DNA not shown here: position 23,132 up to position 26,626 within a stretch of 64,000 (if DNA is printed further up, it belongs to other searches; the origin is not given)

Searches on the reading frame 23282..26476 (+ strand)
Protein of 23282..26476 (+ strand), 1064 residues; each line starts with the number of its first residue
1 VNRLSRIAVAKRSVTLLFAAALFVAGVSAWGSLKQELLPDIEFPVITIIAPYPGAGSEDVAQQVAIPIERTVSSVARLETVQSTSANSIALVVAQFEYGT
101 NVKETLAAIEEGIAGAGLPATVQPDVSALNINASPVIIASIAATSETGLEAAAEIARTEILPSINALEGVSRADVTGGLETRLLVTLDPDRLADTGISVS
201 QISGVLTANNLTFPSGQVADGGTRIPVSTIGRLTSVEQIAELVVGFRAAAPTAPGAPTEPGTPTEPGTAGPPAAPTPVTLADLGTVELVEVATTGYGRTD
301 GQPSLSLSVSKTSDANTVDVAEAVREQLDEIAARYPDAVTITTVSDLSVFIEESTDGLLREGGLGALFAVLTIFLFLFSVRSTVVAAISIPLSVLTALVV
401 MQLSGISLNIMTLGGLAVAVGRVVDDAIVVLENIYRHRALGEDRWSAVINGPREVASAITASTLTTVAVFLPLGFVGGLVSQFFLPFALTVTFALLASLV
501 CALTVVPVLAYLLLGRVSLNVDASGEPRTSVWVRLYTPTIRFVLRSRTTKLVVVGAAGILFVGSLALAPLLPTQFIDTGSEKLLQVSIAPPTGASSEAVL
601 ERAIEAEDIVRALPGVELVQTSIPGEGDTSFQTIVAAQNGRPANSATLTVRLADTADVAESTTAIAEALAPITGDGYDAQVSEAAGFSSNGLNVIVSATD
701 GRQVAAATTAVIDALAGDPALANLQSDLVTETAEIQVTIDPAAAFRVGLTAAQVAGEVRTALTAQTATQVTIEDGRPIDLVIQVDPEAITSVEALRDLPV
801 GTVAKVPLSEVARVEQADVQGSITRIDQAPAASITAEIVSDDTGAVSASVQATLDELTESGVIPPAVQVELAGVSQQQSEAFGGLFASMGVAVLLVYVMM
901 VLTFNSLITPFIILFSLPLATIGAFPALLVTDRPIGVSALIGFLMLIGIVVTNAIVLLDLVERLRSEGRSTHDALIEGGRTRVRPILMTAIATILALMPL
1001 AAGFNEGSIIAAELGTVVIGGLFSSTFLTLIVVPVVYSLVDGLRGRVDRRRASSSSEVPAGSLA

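Call 62: search_protein_families(library=pfam, proteins=[window:23282-26476:+], max_evalue=0.00001)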
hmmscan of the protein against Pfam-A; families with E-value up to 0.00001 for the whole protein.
window:23282-26476:+ (1064 aa): 2 families
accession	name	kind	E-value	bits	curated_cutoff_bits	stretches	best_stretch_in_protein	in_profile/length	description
PF00873.25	ACR_tran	-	1.2e-191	639.5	28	2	276-1040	251-1020/1021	AcrB/AcrD/AcrF family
PF03176.21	MMPL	-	7.3e-07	28.9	20.5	1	369-535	166-322/333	MMPL family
